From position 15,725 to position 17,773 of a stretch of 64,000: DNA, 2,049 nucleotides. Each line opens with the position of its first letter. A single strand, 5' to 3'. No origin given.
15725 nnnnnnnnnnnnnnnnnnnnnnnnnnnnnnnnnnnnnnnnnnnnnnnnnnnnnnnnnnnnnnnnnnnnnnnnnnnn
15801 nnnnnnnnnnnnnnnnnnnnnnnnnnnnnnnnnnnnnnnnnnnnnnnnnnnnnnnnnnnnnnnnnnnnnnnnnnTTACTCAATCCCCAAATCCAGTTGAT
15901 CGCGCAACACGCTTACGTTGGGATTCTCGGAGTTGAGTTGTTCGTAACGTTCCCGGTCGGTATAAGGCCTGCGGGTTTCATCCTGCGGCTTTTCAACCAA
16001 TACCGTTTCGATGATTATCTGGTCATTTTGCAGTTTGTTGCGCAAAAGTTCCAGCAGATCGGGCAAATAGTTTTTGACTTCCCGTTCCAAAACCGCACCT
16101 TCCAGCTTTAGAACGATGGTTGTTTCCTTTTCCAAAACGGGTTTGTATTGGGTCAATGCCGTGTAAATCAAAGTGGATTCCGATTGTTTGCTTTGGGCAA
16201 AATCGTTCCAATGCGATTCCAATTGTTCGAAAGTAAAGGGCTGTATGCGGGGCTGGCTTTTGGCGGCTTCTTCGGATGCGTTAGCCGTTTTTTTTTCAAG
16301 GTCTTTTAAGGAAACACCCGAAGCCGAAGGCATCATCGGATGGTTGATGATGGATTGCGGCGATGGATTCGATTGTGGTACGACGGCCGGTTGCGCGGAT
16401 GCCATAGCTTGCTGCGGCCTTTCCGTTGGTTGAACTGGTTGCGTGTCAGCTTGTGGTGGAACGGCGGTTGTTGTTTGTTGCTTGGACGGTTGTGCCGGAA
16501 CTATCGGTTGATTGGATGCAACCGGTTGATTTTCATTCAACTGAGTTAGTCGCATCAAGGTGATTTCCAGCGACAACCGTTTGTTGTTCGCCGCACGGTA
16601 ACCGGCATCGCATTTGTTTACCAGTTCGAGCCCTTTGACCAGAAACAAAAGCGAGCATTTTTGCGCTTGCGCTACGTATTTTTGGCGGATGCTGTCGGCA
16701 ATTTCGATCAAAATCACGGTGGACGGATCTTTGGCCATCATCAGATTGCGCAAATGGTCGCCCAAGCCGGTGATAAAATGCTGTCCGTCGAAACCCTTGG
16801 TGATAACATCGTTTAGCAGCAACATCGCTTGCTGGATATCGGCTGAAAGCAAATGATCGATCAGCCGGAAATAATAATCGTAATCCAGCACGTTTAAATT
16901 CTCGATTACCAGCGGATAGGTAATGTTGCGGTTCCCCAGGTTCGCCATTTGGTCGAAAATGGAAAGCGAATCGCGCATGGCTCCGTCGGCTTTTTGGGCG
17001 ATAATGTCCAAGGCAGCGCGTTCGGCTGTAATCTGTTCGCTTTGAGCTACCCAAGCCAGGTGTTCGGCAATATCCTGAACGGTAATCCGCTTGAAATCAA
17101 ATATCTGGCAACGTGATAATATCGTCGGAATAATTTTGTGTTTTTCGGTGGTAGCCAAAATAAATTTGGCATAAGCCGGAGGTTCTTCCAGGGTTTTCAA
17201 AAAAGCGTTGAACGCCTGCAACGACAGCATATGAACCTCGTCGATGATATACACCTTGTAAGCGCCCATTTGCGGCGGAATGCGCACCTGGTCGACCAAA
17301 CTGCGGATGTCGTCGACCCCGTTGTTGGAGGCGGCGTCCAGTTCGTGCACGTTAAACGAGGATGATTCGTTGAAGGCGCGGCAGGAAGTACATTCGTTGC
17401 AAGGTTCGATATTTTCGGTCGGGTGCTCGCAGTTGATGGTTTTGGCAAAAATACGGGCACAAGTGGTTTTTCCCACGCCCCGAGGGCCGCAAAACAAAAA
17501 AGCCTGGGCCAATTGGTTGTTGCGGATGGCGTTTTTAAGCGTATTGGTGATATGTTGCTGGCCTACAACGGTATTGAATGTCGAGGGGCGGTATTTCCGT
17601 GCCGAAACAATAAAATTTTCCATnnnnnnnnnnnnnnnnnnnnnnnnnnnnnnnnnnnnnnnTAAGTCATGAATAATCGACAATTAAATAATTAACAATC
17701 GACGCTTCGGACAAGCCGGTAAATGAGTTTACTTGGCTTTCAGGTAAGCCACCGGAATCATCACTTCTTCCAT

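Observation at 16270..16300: dnaX contains an in-phase A AAA AAA slippery run with a -1 frame stop two codons later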

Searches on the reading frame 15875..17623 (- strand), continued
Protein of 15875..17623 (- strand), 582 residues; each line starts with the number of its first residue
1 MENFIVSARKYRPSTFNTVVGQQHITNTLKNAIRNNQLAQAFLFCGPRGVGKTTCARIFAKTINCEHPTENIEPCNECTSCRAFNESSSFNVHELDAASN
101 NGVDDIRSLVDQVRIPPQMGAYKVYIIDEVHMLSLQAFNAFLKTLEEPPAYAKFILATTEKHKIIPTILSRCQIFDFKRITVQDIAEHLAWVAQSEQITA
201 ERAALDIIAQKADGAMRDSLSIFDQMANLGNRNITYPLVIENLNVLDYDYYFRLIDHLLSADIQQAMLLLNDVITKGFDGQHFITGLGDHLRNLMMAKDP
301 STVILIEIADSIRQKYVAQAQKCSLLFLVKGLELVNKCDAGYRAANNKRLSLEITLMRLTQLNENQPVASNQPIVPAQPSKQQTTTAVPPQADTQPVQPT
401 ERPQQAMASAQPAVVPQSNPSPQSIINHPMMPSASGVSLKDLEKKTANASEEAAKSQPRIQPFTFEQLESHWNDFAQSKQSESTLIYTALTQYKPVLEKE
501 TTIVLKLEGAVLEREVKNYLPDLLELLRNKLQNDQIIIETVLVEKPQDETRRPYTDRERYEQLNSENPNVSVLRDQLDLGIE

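Call 44: find_encoding_contigs(protein=P0002, flank=300, max_places=2)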
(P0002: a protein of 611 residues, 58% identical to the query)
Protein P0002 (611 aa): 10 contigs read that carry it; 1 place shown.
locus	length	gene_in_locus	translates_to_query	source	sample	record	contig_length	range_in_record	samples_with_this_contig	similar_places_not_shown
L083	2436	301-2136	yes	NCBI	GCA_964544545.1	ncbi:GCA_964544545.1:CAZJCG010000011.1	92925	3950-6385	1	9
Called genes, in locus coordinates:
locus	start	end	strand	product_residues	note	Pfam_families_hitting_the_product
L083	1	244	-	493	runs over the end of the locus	PF23019:DUF7033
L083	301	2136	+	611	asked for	PF03215:Rad17 (faint), PF05496:RuvB_N (faint), PF13177:DNA_pol3_delta2, PF13401:AAA_22 (weak), PF00004:AAA, PF22608:DNAX_ATPase_lid, PF12169:DNA_pol3_gamma3 (weak), PF28557:DUF8439, +2 more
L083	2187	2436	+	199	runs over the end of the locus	PF01553:Acyltransferase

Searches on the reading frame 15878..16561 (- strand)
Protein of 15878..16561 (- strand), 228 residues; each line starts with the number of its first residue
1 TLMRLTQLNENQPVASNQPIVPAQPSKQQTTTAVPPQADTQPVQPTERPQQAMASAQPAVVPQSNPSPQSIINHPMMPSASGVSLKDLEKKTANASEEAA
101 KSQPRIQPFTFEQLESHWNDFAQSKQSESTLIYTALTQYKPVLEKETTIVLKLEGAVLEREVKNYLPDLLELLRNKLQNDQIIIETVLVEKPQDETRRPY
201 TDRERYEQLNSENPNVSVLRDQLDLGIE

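Call 17: find_related_loci(query=window:15878-16561:-, collection=genome_contigs, flank=2500)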
Query window:15878-16561:- (228 aa) in genome_contigs; peptide patterns used: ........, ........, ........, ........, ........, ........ (x = any residue, [..] = any of these).
38 stretches matched a pattern, but none encodes a relative of the query by tblastn (E <= 1e-3).
